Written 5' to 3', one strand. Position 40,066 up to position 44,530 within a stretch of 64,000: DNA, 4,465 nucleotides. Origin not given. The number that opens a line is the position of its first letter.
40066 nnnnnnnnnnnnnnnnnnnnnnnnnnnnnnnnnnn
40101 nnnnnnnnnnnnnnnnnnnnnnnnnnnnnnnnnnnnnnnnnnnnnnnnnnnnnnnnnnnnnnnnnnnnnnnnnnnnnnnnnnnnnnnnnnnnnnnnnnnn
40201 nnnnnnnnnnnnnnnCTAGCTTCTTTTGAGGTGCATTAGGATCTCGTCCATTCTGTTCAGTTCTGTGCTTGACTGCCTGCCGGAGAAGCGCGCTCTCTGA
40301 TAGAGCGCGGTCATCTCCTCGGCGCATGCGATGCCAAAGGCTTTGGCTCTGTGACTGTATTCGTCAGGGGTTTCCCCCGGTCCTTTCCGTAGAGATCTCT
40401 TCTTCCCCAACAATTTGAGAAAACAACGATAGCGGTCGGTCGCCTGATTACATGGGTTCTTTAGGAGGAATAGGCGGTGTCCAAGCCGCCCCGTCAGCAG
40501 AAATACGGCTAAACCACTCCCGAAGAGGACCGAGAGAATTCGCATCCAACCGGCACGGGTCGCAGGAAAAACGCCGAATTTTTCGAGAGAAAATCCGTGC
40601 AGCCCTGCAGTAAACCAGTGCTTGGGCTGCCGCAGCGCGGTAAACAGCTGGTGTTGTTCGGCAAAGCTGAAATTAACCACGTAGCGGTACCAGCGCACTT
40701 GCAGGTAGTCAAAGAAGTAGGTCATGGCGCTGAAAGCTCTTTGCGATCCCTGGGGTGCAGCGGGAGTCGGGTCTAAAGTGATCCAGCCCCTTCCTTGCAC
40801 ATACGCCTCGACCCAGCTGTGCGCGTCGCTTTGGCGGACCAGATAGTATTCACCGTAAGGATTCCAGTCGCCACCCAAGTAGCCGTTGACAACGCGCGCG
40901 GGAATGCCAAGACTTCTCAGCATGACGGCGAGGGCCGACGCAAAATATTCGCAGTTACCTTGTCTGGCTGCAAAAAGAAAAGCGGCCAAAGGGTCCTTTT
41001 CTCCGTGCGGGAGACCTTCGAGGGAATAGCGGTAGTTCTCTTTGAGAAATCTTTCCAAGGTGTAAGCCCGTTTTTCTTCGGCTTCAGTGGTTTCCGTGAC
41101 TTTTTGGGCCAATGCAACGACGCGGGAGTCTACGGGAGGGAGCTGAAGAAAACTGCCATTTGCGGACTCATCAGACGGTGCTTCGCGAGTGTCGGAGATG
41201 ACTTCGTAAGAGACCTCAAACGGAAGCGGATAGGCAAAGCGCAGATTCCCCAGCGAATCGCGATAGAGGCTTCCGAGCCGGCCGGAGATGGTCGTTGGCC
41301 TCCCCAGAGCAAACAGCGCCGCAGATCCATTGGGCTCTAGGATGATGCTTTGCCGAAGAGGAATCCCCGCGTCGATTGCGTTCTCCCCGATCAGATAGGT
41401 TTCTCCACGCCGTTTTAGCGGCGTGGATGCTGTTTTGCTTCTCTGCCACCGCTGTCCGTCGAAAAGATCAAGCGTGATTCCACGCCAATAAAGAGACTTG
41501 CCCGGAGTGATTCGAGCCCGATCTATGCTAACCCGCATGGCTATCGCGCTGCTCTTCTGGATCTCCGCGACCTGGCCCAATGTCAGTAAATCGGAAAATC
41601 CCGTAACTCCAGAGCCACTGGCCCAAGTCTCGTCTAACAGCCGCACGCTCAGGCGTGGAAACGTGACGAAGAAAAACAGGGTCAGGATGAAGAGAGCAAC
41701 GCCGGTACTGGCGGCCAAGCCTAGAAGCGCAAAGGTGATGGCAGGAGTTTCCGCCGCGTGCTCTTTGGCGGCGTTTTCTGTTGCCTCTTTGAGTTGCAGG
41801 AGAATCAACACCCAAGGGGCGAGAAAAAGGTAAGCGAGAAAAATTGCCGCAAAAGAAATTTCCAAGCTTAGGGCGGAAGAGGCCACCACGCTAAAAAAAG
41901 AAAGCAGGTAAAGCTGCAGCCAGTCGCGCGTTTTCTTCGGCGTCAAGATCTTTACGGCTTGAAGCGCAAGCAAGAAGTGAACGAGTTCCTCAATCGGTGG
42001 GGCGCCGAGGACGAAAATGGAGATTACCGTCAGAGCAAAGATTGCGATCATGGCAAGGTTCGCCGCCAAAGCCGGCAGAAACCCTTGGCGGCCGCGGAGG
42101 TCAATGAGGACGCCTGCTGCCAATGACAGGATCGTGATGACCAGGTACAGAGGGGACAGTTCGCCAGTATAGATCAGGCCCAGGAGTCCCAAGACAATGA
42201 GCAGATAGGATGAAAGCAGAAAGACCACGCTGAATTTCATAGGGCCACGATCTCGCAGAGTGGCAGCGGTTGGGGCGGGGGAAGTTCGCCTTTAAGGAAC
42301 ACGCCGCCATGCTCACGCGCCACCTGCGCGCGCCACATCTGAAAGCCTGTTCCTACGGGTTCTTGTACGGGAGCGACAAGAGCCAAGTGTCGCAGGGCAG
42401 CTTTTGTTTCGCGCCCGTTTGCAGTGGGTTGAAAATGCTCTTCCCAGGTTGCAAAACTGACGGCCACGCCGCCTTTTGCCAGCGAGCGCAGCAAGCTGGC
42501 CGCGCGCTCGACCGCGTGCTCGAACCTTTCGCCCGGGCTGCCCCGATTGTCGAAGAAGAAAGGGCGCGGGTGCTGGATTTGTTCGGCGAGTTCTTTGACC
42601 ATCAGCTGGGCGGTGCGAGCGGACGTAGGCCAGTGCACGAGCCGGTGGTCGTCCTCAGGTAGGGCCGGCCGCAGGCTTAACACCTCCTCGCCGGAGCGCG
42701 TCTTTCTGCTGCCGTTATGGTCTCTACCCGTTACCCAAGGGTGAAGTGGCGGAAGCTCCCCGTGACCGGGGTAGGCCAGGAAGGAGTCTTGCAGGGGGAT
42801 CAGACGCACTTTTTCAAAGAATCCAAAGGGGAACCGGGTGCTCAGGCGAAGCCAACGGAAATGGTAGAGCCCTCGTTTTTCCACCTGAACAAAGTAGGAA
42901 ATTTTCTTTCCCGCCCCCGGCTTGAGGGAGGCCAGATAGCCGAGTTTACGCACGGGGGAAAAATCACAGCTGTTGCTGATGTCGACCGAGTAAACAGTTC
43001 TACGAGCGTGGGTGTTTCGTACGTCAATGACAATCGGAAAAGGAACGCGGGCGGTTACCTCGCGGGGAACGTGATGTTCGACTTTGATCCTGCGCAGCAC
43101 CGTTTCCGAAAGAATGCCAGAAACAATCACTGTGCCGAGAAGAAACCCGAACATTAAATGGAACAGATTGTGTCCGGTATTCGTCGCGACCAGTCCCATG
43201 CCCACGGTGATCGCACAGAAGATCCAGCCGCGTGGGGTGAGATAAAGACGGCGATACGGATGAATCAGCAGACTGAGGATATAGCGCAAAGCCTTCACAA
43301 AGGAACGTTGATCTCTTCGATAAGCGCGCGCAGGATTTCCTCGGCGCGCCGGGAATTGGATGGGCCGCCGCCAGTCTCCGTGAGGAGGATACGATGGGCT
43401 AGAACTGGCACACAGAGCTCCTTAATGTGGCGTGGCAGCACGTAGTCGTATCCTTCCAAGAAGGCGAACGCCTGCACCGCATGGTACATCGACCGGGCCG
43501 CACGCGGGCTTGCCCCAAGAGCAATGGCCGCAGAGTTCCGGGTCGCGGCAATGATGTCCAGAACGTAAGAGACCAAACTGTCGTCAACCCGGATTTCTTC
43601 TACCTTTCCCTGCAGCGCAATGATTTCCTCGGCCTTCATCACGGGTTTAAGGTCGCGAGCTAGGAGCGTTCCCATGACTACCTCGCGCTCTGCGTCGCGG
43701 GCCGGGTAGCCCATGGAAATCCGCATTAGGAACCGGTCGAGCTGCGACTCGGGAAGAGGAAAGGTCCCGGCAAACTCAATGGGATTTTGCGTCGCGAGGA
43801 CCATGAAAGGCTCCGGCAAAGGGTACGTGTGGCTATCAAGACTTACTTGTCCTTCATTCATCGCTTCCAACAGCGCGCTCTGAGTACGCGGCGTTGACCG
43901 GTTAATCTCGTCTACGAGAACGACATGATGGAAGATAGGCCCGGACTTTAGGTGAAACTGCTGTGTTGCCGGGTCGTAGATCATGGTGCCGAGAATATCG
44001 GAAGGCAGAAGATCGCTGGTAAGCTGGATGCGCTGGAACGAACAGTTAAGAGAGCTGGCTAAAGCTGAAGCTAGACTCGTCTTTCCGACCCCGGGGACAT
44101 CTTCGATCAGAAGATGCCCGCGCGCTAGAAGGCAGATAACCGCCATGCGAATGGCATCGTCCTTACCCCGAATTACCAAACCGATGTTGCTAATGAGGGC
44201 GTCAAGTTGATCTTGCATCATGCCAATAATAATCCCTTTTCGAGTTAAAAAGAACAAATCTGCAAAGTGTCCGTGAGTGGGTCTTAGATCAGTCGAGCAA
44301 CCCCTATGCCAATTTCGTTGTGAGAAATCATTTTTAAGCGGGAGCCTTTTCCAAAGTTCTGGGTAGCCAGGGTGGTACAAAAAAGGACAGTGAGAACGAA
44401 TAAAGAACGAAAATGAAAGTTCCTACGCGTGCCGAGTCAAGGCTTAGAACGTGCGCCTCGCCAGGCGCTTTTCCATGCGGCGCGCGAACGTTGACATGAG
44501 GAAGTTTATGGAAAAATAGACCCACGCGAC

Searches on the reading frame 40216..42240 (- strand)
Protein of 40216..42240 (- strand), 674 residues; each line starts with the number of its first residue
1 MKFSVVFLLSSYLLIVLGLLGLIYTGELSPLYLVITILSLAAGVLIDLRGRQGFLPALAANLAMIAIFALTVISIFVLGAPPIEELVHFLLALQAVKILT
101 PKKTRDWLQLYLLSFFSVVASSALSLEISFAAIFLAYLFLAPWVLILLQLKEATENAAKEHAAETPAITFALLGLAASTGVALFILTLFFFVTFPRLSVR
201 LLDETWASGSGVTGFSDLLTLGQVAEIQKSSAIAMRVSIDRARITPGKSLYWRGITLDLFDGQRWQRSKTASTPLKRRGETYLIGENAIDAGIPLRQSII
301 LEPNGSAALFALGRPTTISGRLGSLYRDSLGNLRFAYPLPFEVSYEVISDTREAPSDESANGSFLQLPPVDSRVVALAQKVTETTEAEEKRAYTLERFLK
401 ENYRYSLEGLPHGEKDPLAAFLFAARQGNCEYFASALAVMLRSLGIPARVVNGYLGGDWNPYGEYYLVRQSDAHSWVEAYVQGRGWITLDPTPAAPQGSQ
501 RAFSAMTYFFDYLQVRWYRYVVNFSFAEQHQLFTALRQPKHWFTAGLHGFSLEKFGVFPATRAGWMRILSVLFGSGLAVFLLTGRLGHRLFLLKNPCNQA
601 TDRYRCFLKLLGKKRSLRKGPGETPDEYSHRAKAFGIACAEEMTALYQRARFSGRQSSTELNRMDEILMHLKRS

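Call 62: search_protein_families(library=pfam, proteins=[window:40216-42240:-])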
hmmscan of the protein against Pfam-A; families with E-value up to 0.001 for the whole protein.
window:40216-42240:- (674 aa): 3 families
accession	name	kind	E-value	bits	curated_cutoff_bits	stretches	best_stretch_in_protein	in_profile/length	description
PF11992.13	TgpA_N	-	9.7e-48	163.3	30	1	13-353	4-330/333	TgpA N-terminal domain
PF01841.26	Transglut_core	-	4.2e-29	101.4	23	1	376-491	2-108/108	Transglutaminase-like superfamily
PF13559.11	DUF4129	-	1e-07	32.3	24.8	1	603-659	1-58/69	Domain of unknown function (DUF4129)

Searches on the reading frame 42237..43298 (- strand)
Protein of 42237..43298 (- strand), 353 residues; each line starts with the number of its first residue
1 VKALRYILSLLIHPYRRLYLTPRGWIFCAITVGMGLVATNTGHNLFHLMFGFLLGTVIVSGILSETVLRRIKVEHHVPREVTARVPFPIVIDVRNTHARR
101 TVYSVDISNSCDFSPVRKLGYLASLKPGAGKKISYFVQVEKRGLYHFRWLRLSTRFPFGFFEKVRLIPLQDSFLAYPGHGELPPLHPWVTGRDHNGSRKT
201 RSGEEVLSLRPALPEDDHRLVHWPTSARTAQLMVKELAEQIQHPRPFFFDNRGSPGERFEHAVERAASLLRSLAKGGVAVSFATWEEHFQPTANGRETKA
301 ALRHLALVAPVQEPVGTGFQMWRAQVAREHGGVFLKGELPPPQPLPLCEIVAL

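Call 62: search_protein_families(library=pfam, proteins=[window:42237-43298:-])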
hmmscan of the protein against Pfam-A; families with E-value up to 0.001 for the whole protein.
window:42237-43298:- (353 aa): 1 family
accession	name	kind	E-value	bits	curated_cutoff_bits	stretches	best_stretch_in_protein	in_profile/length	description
PF01882.25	DUF58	-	3.3e-08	33.4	23.4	1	210-318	3-117/216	Protein of unknown function DUF58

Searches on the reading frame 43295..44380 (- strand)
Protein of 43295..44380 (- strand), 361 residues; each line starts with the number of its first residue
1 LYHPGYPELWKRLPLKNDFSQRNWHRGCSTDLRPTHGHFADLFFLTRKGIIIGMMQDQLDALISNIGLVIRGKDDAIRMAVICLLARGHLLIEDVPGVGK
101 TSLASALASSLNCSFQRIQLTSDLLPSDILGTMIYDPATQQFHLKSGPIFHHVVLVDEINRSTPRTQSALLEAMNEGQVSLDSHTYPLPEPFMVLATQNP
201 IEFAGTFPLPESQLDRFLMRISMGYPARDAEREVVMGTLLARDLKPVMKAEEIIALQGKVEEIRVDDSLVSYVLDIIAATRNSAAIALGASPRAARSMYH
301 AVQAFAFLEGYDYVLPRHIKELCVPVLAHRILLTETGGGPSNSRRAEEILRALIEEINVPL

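Call 62: search_protein_families(library=pfam, proteins=[window:43295-44380:-])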
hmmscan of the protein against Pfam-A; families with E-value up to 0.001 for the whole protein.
window:43295-44380:- (361 aa): 8 families
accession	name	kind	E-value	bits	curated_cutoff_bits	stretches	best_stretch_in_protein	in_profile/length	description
PF07726.17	AAA_3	-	1.9e-61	206.1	27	1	89-219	1-131/131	ATPase family associated with various cellular activities (AAA)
PF17863.7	AAA_lid_2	-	1.8e-18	66.5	22.7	1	279-341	2-64/74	AAA lid domain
PF07728.20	AAA_5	-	4.7e-14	53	22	1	95-217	7-139/139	AAA domain (dynein-related subfamily)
PF20030.5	bpMoxR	-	4.1e-08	33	27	1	59-239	3-182/205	MoxR domain in the MoxR-vWA-beta-propeller ternary systems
PF00004.35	AAA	-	8e-08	33.2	21.2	1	95-200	6-110/131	ATPase family associated with various cellular activities (AAA)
PF00493.29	MCM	-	3.2e-05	23.6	23.3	1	89-201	59-174/224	MCM P-loop domain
PF05496.18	RuvB_N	-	4.2e-05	23.8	27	0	87-179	33-113/159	Holliday junction DNA helicase RuvB P-loop domain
PF07724.20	AAA_2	-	0.00064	20.2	27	0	90-181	6-106/166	AAA domain (Cdc48 subfamily)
